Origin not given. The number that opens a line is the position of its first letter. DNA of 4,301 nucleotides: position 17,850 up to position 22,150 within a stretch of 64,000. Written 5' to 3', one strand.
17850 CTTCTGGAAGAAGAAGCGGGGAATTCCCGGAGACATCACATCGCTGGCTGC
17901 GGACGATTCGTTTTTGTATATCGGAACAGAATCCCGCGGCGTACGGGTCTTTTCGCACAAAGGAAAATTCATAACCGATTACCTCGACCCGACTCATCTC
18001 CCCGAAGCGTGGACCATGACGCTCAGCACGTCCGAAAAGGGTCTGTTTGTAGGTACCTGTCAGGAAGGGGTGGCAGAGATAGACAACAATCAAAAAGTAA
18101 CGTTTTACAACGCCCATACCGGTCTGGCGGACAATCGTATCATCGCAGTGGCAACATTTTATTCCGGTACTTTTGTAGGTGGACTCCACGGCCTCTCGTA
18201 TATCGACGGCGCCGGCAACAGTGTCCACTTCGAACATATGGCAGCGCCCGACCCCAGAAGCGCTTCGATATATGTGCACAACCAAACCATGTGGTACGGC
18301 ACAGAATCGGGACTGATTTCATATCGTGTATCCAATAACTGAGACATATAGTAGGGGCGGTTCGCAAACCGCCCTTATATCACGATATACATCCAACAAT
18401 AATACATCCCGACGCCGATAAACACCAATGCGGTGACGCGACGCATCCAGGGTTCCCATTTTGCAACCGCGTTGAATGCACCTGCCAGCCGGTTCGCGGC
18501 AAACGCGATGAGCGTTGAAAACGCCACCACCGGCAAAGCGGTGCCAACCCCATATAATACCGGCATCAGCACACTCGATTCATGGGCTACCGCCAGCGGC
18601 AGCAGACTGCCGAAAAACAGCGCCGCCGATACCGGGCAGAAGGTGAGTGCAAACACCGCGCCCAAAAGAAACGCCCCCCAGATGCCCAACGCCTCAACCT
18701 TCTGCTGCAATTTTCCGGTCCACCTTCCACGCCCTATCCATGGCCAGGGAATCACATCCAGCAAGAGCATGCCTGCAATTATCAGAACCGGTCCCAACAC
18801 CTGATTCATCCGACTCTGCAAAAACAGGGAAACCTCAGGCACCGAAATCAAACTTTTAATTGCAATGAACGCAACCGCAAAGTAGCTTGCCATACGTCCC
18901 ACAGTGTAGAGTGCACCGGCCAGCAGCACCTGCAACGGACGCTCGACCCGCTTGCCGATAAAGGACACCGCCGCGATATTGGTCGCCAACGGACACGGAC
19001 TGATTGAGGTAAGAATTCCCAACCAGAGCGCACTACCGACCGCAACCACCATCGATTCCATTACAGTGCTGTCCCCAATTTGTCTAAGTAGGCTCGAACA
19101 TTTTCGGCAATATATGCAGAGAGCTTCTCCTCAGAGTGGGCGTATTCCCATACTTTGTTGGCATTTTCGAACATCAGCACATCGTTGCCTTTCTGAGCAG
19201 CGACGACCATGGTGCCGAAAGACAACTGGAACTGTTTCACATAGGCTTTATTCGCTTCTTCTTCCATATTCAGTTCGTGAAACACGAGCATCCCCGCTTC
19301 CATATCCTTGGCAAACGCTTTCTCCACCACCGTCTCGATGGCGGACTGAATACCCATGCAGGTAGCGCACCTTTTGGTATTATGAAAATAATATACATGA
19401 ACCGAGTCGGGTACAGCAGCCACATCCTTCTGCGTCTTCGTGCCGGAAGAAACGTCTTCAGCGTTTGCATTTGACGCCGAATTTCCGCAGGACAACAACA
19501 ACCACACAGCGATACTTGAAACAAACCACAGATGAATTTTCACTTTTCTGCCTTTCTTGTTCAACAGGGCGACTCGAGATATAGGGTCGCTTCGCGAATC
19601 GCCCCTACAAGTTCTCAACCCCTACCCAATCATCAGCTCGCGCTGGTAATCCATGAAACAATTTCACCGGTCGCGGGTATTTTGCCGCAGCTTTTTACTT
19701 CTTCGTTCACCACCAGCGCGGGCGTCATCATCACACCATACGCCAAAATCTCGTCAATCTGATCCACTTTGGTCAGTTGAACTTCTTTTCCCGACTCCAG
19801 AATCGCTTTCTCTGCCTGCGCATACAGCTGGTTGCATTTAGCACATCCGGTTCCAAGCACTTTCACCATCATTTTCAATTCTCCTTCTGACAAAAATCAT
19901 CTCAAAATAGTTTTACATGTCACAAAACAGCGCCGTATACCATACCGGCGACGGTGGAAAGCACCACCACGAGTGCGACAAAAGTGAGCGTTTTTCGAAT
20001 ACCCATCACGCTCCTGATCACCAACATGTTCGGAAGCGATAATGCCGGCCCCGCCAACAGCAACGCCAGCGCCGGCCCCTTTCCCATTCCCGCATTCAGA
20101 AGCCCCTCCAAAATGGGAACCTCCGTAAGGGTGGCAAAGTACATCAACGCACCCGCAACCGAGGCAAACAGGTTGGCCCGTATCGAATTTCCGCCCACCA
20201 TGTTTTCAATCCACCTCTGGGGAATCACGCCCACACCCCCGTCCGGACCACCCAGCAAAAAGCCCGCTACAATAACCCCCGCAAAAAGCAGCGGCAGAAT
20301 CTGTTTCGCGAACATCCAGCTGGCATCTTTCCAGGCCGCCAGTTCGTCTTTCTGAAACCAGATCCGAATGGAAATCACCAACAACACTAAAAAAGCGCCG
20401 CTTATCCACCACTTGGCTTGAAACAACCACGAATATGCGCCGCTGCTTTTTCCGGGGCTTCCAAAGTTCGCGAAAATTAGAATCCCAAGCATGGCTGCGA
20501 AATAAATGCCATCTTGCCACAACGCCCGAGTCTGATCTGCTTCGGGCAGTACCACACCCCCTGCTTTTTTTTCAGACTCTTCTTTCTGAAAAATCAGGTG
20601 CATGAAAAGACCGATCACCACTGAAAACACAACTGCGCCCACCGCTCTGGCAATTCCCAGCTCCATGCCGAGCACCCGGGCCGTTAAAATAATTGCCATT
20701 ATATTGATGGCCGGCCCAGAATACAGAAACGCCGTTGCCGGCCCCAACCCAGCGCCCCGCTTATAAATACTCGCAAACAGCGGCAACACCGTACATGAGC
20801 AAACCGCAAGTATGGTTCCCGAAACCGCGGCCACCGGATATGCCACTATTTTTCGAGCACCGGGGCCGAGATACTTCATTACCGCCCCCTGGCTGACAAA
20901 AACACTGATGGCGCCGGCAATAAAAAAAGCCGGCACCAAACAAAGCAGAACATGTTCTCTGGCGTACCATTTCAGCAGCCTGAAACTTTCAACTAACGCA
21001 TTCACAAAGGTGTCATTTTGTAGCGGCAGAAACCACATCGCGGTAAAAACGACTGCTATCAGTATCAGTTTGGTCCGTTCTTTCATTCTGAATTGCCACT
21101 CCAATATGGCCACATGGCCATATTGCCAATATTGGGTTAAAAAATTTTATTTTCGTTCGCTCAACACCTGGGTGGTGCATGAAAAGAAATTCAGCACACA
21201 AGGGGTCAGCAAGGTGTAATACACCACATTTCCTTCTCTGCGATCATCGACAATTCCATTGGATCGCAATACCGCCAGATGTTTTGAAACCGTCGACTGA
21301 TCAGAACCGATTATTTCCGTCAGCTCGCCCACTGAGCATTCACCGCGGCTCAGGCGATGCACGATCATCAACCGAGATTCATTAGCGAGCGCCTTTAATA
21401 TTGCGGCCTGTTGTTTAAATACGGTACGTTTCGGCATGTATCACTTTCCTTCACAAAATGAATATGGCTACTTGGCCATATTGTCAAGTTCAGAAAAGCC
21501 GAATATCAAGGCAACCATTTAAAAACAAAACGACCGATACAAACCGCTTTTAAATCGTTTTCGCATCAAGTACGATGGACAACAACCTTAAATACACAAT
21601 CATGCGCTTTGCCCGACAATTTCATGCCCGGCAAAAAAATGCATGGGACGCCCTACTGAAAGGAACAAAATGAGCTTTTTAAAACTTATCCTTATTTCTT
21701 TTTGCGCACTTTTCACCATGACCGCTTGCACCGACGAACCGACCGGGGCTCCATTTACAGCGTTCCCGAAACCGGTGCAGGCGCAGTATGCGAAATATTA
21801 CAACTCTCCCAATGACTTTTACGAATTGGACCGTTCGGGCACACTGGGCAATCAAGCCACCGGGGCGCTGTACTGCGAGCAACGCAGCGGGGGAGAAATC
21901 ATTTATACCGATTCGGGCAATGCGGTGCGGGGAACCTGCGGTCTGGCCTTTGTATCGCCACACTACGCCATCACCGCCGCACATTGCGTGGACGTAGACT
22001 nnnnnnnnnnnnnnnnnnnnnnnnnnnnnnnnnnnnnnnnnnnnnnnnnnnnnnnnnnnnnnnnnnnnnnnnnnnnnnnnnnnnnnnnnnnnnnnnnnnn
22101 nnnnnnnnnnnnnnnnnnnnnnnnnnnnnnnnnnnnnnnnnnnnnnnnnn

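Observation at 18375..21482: ArsR-controlled redox operon (CSC-motif COG0701 permease, small Trx, Trx-lipoprotein, CcdA) with duplicated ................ operator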

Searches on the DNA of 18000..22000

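Call 88: search_rna_families(source=window, start=18000, end=22000, threshold=evalue, max_evalue=1)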
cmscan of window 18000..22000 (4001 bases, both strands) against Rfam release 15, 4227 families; matches with E-value up to 1: 1.
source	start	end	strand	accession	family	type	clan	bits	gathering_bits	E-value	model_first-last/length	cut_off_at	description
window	21318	21375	-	RF01139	sR2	Gene; snRNA; snoRNA; CD-box;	-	19.2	42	0.44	1-57/57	no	Small nucleolar RNA sR2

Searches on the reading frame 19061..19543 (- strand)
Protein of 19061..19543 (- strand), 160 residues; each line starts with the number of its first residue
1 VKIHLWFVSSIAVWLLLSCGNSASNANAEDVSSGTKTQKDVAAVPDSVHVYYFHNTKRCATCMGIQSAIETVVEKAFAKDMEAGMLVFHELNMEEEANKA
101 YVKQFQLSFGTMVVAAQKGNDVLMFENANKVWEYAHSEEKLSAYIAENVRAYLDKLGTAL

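Call 4: search_protein_families(library=ncbifam, proteins=[window:19061-19543:-], max_evalue=0.01)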
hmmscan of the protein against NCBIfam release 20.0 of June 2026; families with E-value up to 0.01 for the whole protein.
window:19061-19543:- (160 aa): 1 family
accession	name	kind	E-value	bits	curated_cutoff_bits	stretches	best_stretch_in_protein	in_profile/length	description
NF040494.1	nitrored_ArsF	subfamily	8.2e-26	90.5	60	1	48-150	1-104/106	nitrophenyl compound nitroreductase subunit ArsF family protein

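Call 5: search_protein_families(library=pfam, proteins=[window:19061-19543:-], max_evalue=0.01)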
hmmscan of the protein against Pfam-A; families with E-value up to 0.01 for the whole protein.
window:19061-19543:- (160 aa): 0 families

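Call 43: find_homologous_proteins(query=window:19061-19543:-)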
Query window:19061-19543:- (160 aa): 6 proteins with E <= 0.001 among 18 candidates.
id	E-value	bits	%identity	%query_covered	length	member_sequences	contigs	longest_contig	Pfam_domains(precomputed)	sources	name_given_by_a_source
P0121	3.8e-54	201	100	61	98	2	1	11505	-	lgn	-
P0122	2.5e-39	153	52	91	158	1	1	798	-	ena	-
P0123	1.9e-38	150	47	99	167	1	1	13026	-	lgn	-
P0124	3.2e-37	146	49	99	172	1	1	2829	-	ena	-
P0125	2.4e-33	133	56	68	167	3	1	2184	-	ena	-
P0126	1.8e-10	59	31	69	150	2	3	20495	-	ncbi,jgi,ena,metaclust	metaclust:\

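Call 54: search_protein_representatives(alignment_id=A4)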
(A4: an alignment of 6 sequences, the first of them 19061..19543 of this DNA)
Query: 6 sequences, 166 profile positions. Proteins with E-value up to 0.001 (for the whole library): 3894; up to 1e-10: 2708; up to 1e-30: 15. The best 150 are listed.
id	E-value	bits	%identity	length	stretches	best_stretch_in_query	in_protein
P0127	5.3e-69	247.4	-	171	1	11-166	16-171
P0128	4.1e-44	166.4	-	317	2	51-159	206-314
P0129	2.0e-43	164.2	-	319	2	42-159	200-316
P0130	1.7e-42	161.2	-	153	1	18-164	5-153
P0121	1.3e-40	155.1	-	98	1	69-166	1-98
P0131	4.4e-40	153.3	-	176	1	7-164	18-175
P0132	2.0e-39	151.2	-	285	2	51-157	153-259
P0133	3.6e-39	150.4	-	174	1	8-162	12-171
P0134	5.7e-38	146.5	-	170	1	12-164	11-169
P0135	1.2e-37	145.5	-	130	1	45-163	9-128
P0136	5.5e-37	143.2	-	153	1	8-159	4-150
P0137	1.7e-35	138.4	-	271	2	51-159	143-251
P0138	5.1e-35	136.9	-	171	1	11-162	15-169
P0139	4.5e-34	133.8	-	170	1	14-163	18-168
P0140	1.8e-31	125.3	-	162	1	9-162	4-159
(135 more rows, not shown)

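Call 62: predict_structure(alignment_id=A5)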
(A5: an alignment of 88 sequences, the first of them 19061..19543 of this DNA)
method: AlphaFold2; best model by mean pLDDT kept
length: 160 residues; sequences in the alignment: 88
mean_pLDDT: 88.5   pTM: 0.72
mean pLDDT of the five models: 88.5, 88.4, 88.1, 87.6, 87.2
residues with pLDDT >= 90: 111; 70-90: 22; 50-70: 26; < 50: 1
segments of 3 or more residues with pLDDT < 50: none
pLDDT, mean of each block of 10 residues (from residue 1): 66 72 57 69 90 98 98 98 97 98 97 97 97 98 98 84
secondary structure, 60 per line:
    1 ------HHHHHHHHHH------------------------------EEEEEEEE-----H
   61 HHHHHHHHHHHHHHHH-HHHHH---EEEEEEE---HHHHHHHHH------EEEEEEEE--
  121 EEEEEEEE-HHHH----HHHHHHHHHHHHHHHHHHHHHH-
elements in order: H7-16 E47-54 H60-76 H78-82 E86-92 H96-104 E111-118 E121-128 H130-133 H138-159

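Call 64: fold_search(model_id=the predicted structure, library=pdb)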
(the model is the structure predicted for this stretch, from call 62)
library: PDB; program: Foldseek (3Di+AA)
matches with E <= 10: 1129; with E <= 0.001: 19
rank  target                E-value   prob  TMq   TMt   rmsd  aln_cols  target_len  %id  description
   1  4o32_A                1.0e-04  1.00  0.38  0.60   4.2       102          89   19  Structure of a malarial protein (released 2014-12-24)
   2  2ynx_A                1.2e-04  1.00  0.41  0.58   3.7       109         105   23  Crystal Structure of Ancestral Thioredoxin Relative to Last Archaea Common Ancestor (LACA) from the Precambrian Period (released 2013-08-21)
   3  6zmu_D                2.2e-04  1.00  0.40  0.56   3.7       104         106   15  Crystal structure of the germline-specific thioredoxin protein Deadhead (Thioredoxin-1) from Drospohila melanogaster,  (released 2020-10-21)
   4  3f3q                  3.3e-04  1.00  0.42  0.58   7.2       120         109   20  Crystal structure of the oxidised form of thioredoxin 1 from saccharomyces cerevisiae (released 2009-10-20)
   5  6z7o                  3.5e-04  1.00  0.38  0.51   5.6        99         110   16  Crystal structure of Thioredoxin T from Drosophila melanogaster (released 2020-10-21)
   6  4x43_A                3.7e-04  1.00  0.38  0.52   5.7       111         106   16  Structure of proline-free E. coli Thioredoxin (released 2015-06-24)
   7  3ga4                  4.8e-04  1.00  0.50  0.52   3.4       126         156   15  Crystal structure of Ost6L (photoreduced form) (released 2009-06-16)
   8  3f3r_B                4.8e-04  1.00  0.37  0.53   7.8       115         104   18  Crystal structure of yeast Thioredoxin1-glutathione mixed disulfide complex (released 2009-10-20)
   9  1uvz_C                6.2e-04  1.00  0.38  0.52   4.2       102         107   20  structure of human thioredoxin 2 (released 2005-06-16)
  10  1v98_A                6.2e-04  1.00  0.37  0.59   5.1       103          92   17  Crystal Structure Analysis of Thioredoxin from Thermus thermophilus (released 2005-02-01)
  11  7asw                  6.2e-04  1.00  0.34  0.46   7.5        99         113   17  Crystal structure of chloroplastic thioredoxin z defines a novel type-specific target recognition (released 2021-05-19)
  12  3g9b                  7.5e-04  1.00  0.50  0.53   3.5       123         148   17  Crystal structure of reduced Ost6L (released 2009-06-16)
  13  3ziv_A                7.5e-04  1.00  0.42  0.60   7.0       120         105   22  Crystal Structure of Ancestral Thioredoxin Relative to last Archaea- Eukaryotes Common Ancestor (AECA) from the Precam (released 2013-08-21)
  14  4ll1_B                8.0e-04  1.00  0.40  0.56   3.7       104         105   17  The structure of the TRX and TXNIP complex (released 2014-02-05)
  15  3m9j_A                8.0e-04  1.00  0.39  0.54   3.9       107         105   20  Crystal structure of human thioredoxin C69/73S double mutant, reduced form (released 2010-08-11)
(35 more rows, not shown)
